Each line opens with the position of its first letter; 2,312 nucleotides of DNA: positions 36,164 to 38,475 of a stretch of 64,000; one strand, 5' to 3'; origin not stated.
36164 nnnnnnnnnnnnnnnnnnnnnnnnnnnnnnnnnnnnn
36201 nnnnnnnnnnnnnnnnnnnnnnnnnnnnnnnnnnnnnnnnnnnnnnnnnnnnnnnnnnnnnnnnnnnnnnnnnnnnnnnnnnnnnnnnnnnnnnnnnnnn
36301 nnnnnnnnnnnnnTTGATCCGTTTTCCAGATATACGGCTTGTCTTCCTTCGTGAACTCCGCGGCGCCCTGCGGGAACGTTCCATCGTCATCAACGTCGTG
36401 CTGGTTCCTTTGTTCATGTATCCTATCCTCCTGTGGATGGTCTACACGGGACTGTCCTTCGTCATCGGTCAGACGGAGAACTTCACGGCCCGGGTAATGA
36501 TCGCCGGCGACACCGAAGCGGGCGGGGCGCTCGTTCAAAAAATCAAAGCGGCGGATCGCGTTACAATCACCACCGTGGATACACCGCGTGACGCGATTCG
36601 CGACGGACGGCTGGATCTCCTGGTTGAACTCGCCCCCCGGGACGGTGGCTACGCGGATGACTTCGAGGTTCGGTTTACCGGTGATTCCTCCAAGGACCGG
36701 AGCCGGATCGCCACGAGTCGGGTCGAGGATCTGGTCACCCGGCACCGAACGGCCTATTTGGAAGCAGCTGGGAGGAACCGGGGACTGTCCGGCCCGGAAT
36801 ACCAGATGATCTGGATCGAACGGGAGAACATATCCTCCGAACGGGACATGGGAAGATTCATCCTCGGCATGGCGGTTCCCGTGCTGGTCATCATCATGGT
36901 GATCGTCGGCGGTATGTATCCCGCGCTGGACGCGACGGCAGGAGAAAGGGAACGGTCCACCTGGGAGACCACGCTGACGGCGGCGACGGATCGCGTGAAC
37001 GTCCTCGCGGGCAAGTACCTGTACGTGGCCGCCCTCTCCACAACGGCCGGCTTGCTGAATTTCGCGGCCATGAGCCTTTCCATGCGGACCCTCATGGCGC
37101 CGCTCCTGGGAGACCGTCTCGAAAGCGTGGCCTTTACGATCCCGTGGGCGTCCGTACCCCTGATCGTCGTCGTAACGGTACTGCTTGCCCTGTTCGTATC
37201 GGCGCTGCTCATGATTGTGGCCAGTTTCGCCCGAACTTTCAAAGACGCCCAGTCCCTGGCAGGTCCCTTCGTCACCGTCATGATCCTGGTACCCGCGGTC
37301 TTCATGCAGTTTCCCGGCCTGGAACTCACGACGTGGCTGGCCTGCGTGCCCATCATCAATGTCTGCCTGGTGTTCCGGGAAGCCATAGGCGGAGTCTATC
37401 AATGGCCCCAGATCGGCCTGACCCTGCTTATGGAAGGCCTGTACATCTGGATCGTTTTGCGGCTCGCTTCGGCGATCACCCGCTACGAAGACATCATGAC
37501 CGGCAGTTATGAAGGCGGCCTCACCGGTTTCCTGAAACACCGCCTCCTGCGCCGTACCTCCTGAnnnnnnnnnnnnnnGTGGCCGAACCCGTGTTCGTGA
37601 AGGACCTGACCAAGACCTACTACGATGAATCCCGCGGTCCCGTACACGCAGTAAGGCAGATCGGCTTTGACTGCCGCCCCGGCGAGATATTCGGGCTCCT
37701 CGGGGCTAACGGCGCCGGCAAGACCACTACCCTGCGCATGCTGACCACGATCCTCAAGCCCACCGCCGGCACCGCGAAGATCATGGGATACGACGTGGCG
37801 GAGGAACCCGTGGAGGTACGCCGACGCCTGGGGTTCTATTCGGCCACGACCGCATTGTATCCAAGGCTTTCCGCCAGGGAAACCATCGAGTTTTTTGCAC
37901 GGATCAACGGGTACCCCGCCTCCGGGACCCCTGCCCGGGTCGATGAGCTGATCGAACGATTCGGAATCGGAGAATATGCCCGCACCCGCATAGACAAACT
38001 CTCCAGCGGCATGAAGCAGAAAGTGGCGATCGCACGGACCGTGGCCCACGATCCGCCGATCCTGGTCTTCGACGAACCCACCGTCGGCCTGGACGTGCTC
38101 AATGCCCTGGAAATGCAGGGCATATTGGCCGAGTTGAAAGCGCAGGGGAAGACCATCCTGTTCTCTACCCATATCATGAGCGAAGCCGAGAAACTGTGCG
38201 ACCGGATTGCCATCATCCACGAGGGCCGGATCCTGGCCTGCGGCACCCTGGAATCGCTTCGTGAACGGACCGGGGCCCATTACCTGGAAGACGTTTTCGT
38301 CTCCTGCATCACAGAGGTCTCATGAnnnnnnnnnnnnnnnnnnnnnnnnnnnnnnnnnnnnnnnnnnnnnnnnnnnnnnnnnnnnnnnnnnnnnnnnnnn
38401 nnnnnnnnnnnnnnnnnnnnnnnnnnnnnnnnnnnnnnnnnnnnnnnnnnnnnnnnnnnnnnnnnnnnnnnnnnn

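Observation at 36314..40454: ABC-2 exporter operon in which the second permease is fused to a CPBP (CAAX / Abi) intramembrane protease domain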

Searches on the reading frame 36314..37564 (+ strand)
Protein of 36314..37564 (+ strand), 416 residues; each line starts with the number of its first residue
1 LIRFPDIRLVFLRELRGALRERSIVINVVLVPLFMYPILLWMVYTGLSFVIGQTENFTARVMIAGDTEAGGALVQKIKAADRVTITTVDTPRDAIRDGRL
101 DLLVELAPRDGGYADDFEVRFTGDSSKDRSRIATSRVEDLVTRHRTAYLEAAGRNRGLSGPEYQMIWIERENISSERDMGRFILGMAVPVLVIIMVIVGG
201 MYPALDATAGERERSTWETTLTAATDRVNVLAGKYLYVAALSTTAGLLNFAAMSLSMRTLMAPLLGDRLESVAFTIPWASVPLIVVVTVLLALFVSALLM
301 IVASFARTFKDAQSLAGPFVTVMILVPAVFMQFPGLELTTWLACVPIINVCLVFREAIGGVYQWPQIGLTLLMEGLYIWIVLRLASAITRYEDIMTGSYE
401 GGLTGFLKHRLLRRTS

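Call 7: search_protein_families(library=pfam, proteins=[window:36314-37564:+], max_evalue=0.01)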
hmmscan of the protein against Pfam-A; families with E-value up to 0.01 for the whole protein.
window:36314-37564:+ (416 aa): 3 families
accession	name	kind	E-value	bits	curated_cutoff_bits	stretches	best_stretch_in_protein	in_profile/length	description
PF12698.13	ABC2_membrane_3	-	3.6e-18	66.2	31.6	1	23-382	2-346/347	ABC-2 family transporter protein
PF12679.13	ABC2_membrane_2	-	7.9e-15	55.3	27.2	1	10-331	3-204/283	ABC-2 family transporter protein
PF01061.29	ABC2_membrane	-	0.0019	18.2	26.9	1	186-342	49-193/211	ABC-2 type transporter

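Call 8: search_protein_families(library=ncbifam, proteins=[window:36314-37564:+], max_evalue=0.01)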
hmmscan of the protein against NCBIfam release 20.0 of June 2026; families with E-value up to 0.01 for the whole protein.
window:36314-37564:+ (416 aa): 1 family
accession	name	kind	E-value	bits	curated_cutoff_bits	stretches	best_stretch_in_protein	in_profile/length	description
NF041647.1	ABC_perm_CPBP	equivalog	3.4e-90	303.6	435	1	4-408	2-411/636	ABC transporter permease subunit/CPBP intramembrane protease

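Call 56: search_protein_families(library=padloc, proteins=[window:36314-37564:+], max_evalue=0.01)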
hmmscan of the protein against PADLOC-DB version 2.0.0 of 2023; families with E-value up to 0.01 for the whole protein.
window:36314-37564:+ (416 aa): 1 family
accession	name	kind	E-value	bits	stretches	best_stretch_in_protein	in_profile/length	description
PDLC00898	JAB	-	0.0086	13.7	0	63-101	36-73/162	JAB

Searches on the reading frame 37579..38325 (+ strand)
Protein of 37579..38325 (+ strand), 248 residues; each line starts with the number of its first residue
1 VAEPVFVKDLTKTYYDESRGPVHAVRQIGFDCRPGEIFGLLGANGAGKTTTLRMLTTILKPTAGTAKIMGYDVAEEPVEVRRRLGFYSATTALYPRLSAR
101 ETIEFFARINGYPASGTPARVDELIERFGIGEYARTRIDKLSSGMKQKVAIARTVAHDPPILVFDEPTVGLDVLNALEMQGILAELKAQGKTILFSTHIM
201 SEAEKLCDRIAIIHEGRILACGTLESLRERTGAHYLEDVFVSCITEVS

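Call 7: search_protein_families(library=pfam, proteins=[window:37579-38325:+], max_evalue=0.01)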
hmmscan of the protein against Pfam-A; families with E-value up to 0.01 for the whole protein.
window:37579-38325:+ (248 aa): 3 families
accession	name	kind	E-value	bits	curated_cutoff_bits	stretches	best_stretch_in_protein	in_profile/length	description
PF00005.33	ABC_tran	-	1.8e-31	110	25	1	26-168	2-136/137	ABC transporter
PF13304.12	AAA_21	-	1.6e-09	38.7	27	1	127-199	224-299/304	AAA domain, putative AbiEii toxin, Type IV TA system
PF13401.12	AAA_22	-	0.0071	17.1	27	0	40-166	10-92/130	AAA domain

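Call 8: search_protein_families(library=ncbifam, proteins=[window:37579-38325:+], max_evalue=0.01)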
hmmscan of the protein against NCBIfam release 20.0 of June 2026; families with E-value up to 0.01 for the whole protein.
window:37579-38325:+ (248 aa): 189 families (the best 25 are shown)
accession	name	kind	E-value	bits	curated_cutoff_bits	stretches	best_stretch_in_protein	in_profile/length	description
TIGR01188.1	drrA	subfamily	2.5e-71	240.4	312.45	1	21-237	5-221/302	daunorubicin resistance ABC transporter, ATP-binding protein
NF033858.1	ABC2_perm_RbbA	equivalog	4.5e-61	206.9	1050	1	21-246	278-503/909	ribosome-associated ATPase/putative transporter RbbA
TIGR03522.1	GldA_ABC_ATP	equivalog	1.9e-58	198.3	402.6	1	5-237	3-229/301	gliding motility-associated ABC transporter ATP-binding subunit GldA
NF010060.0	PRK13537.1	equivalog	5.6e-51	173.3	521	1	7-229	18-235/314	nodulation factor ABC transporter ATP-binding protein NodI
TIGR03864.1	PQQ_ABC_ATP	hypoth_equivalog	1.9e-47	161.7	302.25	1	19-242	11-234/236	ABC transporter, ATP-binding subunit, PQQ-dependent alcohol dehydrogenase system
NF010059.0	PRK13536.1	equivalog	1.8e-43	148.6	549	1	9-232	48-267/342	nodulation factor ABC transporter ATP-binding protein NodI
TIGR01186.1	proV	subfamily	7.4e-43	147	326.6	1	20-240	4-230/363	betaine/proline/choline family ABC transporter ATP-binding protein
TIGR03740.1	galliderm_ABC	subfamily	1.5e-40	139.3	309.75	1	8-222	4-206/223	lantibiotic protection ABC transporter ATP-binding subunit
TIGR01288.1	nodI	equivalog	7.7e-40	136.8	424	1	20-229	15-224/303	nodulation factor ABC transporter ATP-binding protein NodI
TIGR04406.1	LPS_export_lptB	equivalog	2.5e-39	135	240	1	7-237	4-234/239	LPS export ABC transporter ATP-binding protein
TIGR01187.1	potA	subfamily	6.9e-36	123.9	355.6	1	40-236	1-197/325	polyamine ABC transporter ATP-binding protein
NF047565.1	PSM_export_PmtA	equivalog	2.2e-35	122.3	350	1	24-229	16-217/282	phenol-soluble modulin export ABC transporter ATP-binding protein PmtA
TIGR01257.1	rim_protein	equivalog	6.7e-35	119.4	4012.85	1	7-236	1940-2166/2272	rim ABC transporter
TIGR00968.1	3a0106s01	subfamily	7.3e-35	120.6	342.75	1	19-235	10-226/237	sulfate ABC transporter ATP-binding protein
TIGR04521.1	ECF_ATPase_2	equivalog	7.7e-35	120.3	330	1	7-227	3-232/279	energy-coupling factor transporter ATPase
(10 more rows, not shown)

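Call 56: search_protein_families(library=padloc, proteins=[window:37579-38325:+], max_evalue=0.01)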
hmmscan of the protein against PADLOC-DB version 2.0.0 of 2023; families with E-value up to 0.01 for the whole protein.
window:37579-38325:+ (248 aa): 11 families
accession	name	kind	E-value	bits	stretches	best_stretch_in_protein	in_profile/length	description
PDLC04135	mad3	-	2.6e-29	100.9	2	130-242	251-371/374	mads_3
PDLC02980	AriA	-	4.4e-09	34.7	1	128-198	225-298/304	-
PDLC04140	mad8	-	2.8e-07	28.4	1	22-201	14-235/314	mads_8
PDLC02914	ATPase-Toprim_I-B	-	6.1e-06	23.7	1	136-200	180-245/443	-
PDLC04164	AriA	-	7e-06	23.8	0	136-198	167-231/253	-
PDLC04213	HEC-02A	-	0.0025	15.4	0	160-198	233-271/337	-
PDLC04242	PDC-M01A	-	0.0036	13.5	1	39-104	220-285/566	-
PDLC02335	AbiLi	-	0.0046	14.1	0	39-58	80-99/326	AbiLi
PDLC04175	HEC-01A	-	0.0049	13.9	0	40-57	30-47/363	-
PDLC04541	PDC-M25A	-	0.0057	13.8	0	37-60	23-46/380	-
PDLC00507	JetC1|JetC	-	0.0089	12.4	0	35-85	22-70/1215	DUF3584 domain; MukB-like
